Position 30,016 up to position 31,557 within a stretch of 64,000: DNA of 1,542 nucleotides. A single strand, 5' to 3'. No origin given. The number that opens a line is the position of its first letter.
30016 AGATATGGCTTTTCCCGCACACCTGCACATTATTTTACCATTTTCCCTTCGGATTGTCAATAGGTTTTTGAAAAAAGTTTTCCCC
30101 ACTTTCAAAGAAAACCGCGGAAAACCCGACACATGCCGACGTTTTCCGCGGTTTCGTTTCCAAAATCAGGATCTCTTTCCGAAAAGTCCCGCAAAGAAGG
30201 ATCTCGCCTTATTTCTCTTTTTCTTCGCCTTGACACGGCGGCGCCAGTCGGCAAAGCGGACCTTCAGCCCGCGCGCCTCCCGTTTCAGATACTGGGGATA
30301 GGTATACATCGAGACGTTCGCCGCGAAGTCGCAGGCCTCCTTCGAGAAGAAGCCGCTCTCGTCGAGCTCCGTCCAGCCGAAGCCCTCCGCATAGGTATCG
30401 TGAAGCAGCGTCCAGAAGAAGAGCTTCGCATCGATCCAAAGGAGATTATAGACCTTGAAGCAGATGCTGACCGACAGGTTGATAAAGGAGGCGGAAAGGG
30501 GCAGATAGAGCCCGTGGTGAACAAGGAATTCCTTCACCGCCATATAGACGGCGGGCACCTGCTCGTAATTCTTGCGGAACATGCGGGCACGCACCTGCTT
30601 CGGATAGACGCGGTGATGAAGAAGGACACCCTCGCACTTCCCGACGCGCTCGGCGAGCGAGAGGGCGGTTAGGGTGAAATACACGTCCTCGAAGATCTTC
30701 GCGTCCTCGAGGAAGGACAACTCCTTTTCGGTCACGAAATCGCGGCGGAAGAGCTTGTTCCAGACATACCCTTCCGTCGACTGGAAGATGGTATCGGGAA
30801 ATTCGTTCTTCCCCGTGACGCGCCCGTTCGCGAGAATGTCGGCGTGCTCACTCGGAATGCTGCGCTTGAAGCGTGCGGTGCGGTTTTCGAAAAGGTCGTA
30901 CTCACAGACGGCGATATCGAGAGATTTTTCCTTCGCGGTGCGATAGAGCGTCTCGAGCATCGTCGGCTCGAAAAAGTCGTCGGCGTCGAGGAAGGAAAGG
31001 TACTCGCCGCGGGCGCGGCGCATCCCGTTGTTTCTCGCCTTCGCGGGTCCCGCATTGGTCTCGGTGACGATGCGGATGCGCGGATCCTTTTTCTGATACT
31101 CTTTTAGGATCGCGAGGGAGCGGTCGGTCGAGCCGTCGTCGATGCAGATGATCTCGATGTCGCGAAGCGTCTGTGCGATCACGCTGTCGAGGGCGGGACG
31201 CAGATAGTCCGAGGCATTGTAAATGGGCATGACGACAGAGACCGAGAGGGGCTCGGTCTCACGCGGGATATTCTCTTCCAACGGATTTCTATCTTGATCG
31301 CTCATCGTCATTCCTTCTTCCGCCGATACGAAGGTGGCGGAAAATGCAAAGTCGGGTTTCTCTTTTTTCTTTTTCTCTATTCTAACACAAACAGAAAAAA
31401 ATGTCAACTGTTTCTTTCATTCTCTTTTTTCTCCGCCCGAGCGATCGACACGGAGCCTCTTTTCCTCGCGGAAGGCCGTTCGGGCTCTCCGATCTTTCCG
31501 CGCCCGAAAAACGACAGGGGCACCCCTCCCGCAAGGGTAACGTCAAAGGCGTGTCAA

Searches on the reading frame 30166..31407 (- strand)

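Call 41: search_protein_families(library=pfam, proteins=[window:30166-31407:-], max_evalue=0.00001)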
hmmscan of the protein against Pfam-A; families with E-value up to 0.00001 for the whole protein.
window:30166-31407:- (413 aa): 3 families
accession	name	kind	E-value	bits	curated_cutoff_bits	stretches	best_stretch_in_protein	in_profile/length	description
PF00535.33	Glycos_transf_2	-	9e-41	140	23.3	1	57-193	1-132/168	Glycosyl transferase family 2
PF10111.15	Glyco_tranf_2_2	-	2.6e-12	47.3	27.3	1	57-163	1-111/276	Glycosyltransferase like family 2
PF13641.12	Glyco_tranf_2_3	-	9.8e-09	36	27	1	56-170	3-123/230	Glycosyltransferase like family 2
